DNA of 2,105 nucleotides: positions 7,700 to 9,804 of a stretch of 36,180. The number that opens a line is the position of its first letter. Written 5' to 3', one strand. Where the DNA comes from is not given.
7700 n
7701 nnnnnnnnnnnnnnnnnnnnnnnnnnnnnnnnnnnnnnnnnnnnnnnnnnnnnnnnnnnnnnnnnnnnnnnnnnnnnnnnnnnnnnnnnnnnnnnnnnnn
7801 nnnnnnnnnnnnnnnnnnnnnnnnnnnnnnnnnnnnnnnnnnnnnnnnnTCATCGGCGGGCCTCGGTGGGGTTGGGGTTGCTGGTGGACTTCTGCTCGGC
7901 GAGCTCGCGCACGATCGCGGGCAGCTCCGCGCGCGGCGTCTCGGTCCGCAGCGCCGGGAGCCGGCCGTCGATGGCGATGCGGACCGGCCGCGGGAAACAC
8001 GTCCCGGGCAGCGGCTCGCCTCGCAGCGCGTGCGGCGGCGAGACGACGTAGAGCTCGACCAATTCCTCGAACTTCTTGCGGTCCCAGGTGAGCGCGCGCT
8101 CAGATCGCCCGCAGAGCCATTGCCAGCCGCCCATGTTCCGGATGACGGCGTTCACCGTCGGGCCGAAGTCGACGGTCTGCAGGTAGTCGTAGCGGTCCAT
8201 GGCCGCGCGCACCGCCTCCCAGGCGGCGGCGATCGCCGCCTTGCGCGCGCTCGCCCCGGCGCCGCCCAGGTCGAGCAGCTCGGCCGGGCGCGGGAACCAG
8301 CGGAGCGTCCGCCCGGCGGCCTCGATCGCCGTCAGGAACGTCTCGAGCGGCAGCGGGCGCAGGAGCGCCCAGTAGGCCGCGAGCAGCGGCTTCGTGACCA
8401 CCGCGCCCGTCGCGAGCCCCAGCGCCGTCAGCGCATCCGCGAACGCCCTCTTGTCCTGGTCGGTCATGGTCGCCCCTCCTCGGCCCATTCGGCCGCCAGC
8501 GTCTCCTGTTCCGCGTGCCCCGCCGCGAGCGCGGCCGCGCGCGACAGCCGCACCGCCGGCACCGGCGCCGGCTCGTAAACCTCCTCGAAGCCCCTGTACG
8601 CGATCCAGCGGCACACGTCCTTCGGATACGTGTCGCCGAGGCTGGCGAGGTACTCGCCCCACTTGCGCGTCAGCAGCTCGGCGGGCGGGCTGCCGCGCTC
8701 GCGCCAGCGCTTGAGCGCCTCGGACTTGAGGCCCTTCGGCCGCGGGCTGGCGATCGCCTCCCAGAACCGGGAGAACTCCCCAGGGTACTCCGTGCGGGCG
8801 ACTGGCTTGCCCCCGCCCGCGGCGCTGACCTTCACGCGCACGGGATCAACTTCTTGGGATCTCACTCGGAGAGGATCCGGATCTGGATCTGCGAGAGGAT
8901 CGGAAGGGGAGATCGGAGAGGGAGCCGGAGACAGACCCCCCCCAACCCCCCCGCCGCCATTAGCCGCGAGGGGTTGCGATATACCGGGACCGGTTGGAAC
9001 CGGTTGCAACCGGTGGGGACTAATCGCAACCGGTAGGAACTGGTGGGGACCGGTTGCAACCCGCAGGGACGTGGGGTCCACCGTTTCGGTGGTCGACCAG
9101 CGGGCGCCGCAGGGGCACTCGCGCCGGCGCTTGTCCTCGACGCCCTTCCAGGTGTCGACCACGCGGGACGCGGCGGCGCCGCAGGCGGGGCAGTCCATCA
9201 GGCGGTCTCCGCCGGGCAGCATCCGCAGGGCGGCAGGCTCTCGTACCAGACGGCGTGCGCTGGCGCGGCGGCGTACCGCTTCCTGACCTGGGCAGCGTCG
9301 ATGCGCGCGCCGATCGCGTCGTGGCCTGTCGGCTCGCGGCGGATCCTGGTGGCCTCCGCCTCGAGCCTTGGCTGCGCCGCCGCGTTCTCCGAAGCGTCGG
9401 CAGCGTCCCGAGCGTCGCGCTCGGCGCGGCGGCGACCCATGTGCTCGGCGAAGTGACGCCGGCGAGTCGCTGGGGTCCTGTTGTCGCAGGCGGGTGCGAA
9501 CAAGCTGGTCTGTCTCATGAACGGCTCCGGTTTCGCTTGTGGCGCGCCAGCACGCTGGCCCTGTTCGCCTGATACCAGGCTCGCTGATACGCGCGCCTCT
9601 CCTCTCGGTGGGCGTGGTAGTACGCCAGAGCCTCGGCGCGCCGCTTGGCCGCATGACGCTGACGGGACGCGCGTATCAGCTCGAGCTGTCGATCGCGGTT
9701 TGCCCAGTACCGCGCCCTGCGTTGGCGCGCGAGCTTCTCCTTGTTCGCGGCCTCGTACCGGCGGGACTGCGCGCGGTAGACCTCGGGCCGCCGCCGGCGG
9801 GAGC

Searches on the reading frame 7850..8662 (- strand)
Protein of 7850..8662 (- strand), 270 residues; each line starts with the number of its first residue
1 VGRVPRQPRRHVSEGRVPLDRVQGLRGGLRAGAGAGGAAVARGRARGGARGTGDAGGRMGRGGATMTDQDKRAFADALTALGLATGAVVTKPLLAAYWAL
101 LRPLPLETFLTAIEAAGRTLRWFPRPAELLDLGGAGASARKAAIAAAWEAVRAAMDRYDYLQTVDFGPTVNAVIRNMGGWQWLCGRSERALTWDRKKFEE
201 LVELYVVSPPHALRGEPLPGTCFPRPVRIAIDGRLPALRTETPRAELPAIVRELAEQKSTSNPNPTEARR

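Call 12: search_protein_families(library=pfam, proteins=[window:7850-8662:-], max_evalue=0.01)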
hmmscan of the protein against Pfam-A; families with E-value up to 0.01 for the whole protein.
window:7850-8662:- (270 aa): 1 family
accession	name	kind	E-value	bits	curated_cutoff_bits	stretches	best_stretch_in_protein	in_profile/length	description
PF20081.4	DUF6475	-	8.5e-06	26.5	28.5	1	168-209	6-47/90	Domain of unknown function (DUF6475)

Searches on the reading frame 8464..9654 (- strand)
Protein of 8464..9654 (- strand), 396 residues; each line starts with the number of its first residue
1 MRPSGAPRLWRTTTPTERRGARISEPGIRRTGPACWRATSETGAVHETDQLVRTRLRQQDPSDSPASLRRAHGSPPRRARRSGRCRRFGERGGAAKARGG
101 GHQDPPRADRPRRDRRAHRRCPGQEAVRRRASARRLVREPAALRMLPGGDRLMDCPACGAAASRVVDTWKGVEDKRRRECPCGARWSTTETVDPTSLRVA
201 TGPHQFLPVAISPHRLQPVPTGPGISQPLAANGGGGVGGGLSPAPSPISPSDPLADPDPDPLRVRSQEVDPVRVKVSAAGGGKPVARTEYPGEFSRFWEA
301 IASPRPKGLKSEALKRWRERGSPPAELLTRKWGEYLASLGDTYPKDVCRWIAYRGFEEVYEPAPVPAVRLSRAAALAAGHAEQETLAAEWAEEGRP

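Call 12: search_protein_families(library=pfam, proteins=[window:8464-9654:-], max_evalue=0.01)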
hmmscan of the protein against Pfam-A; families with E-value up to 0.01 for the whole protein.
window:8464-9654:- (396 aa): 1 family
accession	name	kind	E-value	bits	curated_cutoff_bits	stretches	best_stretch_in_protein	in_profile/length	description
PF22811.2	Zn_ribbon_NrdR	-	8.6e-09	35.6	27.2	1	153-190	1-42/42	Transcriptional repressor NrdR-like, N-terminal domain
